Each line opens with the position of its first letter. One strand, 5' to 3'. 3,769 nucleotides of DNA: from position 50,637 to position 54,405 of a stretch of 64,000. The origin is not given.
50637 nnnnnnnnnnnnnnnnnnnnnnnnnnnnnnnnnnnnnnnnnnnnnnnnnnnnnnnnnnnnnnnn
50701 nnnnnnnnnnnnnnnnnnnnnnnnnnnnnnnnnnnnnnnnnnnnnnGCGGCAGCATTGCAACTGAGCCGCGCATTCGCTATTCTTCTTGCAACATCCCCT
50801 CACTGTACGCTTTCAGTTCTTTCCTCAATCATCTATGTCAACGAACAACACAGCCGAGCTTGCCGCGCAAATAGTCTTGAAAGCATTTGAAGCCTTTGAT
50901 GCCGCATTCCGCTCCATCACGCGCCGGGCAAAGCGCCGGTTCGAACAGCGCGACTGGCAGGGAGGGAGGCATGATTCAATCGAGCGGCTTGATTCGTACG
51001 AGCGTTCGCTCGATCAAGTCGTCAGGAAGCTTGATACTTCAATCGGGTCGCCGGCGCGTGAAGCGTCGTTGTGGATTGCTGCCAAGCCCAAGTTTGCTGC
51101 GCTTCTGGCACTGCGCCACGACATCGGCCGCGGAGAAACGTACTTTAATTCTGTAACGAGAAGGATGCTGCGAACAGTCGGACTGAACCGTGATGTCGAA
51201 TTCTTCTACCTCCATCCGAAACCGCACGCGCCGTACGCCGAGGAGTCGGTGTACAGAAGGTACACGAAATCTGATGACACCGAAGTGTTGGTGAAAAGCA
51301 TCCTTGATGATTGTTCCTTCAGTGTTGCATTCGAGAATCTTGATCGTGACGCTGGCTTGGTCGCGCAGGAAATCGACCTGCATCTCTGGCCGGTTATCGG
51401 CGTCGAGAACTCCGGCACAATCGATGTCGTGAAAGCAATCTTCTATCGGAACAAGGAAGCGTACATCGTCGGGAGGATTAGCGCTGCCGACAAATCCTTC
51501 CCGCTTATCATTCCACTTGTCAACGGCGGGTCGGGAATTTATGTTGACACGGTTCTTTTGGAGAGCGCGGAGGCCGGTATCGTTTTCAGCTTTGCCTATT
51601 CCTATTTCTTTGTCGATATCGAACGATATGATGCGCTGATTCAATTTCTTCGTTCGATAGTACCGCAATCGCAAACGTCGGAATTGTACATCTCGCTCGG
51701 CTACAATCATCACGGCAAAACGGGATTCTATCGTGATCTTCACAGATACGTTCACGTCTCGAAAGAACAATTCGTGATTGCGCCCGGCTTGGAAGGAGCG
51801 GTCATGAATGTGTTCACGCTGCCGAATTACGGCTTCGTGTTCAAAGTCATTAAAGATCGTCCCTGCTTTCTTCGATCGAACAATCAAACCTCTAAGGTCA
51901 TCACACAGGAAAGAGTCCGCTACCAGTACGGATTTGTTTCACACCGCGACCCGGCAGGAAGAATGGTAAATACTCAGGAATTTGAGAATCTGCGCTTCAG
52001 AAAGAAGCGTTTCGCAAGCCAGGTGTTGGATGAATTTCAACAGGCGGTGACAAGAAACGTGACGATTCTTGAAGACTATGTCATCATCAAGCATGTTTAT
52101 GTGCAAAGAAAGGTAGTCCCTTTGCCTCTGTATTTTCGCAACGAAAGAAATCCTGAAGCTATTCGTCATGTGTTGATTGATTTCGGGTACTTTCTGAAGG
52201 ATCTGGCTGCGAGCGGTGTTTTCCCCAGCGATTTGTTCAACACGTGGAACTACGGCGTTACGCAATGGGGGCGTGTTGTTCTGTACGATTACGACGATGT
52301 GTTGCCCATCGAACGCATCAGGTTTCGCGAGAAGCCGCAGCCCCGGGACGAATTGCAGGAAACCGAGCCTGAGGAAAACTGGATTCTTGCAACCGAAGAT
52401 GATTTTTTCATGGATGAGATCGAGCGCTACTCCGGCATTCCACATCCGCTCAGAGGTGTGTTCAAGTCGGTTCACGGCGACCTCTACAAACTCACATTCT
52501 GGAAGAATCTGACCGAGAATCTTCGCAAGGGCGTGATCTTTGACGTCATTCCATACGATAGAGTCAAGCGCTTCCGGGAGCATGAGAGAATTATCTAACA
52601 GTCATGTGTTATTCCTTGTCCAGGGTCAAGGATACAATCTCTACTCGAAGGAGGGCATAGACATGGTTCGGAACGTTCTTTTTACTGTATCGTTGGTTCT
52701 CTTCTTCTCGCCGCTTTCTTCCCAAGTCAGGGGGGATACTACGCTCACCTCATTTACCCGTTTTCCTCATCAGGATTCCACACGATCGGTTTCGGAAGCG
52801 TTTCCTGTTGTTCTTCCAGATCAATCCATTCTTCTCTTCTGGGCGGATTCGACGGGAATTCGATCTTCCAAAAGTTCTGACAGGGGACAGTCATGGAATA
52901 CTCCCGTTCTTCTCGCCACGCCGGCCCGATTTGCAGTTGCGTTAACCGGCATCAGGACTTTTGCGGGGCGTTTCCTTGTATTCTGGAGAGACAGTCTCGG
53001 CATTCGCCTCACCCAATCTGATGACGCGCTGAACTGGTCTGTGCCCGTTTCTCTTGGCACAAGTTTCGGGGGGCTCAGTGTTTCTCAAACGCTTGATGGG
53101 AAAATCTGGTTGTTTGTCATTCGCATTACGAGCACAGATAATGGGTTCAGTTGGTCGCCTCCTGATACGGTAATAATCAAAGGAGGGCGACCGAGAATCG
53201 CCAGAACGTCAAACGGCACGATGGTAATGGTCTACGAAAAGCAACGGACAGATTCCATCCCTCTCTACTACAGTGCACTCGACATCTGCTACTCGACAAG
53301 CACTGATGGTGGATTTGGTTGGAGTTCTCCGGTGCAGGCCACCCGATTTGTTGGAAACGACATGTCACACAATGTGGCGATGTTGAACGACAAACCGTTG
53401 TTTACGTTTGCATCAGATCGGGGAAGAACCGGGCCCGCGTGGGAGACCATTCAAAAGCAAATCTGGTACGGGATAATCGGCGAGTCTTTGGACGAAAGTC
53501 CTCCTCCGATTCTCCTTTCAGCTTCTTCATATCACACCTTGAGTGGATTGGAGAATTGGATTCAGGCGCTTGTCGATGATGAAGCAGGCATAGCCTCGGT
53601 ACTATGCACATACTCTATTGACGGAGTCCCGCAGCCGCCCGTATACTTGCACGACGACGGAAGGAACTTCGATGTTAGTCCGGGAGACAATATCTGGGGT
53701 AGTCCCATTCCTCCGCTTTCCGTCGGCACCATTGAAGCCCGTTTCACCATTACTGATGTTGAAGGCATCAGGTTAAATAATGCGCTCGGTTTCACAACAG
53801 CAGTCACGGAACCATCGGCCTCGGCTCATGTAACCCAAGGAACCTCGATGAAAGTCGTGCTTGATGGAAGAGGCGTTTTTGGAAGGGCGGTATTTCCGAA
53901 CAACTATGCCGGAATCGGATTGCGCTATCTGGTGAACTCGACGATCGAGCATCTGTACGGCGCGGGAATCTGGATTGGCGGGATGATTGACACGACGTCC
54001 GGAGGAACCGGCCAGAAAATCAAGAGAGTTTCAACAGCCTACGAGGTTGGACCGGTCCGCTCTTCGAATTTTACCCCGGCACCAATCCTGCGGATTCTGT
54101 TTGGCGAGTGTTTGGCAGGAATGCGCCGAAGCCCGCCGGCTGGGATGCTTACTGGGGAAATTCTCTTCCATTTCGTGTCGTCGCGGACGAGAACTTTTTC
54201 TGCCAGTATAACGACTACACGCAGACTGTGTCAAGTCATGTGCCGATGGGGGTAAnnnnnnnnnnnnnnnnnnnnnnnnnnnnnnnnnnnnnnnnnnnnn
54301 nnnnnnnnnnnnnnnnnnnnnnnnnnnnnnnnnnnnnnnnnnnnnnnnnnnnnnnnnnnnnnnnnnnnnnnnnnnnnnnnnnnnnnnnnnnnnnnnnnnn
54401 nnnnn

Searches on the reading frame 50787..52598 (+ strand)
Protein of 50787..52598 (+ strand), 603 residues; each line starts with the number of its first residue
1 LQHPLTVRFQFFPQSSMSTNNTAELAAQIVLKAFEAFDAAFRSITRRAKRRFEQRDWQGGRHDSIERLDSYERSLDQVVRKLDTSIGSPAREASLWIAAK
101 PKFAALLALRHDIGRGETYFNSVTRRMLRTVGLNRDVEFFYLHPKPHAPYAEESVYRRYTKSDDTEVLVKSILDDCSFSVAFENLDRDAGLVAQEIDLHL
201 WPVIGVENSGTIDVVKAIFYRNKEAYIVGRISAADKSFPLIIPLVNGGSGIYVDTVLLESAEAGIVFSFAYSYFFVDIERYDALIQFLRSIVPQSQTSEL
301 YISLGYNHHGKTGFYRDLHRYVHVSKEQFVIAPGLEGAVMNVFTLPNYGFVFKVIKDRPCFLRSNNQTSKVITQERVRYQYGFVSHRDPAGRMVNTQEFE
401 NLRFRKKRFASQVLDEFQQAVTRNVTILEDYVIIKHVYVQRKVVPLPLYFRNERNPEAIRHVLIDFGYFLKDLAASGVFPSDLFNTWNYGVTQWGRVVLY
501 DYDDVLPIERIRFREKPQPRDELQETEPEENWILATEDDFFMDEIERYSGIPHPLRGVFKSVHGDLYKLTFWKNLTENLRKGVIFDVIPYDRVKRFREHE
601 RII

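Call 45: search_protein_families(library=pfam, proteins=[window:50787-52598:+], max_evalue=0.000001)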
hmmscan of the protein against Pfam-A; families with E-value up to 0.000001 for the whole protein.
window:50787-52598:+ (603 aa): 2 families
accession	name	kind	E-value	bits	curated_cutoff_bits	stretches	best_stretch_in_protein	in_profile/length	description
PF20423.3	AceK_regulatory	-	5.9e-87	292.1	25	1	27-325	1-301/302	Isocitrate dehydrogenase kinase/phosphatase (AceK), regulatory domain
PF06315.17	AceK_kinase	-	4.3e-73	246.4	29.3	1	327-591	1-255/256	Isocitrate dehydrogenase kinase/phosphatase (AceK) kinase domain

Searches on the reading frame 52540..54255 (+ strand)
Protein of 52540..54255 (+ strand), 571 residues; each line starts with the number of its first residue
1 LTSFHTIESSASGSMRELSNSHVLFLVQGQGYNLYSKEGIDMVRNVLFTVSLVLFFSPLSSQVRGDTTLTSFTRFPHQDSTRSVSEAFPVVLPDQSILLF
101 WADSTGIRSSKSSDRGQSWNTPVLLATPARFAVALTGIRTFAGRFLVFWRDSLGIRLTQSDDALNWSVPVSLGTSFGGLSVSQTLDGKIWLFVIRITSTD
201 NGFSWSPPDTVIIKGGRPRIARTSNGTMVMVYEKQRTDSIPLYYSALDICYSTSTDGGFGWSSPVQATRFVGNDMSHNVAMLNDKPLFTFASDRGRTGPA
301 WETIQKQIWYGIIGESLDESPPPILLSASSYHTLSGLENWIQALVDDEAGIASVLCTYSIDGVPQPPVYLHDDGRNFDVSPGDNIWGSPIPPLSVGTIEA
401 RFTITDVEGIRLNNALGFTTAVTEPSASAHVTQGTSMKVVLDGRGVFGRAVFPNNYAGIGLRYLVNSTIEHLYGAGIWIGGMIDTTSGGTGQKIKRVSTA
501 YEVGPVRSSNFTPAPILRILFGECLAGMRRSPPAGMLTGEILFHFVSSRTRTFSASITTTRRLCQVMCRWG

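Call 45: search_protein_families(library=pfam, proteins=[window:52540-54255:+], max_evalue=0.000001)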
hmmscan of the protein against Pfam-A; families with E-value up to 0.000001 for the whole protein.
window:52540-54255:+ (571 aa): 0 families

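Call 58: search_protein_families(library=pfam, proteins=[window:52540-54255:+], max_evalue=0.001)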
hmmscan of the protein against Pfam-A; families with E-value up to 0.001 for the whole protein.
window:52540-54255:+ (571 aa): 1 family
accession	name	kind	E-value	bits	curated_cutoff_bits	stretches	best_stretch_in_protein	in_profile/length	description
PF13088.12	BNR_2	-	1.2e-06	28.5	31.4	0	218-290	165-226/277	BNR repeat-like domain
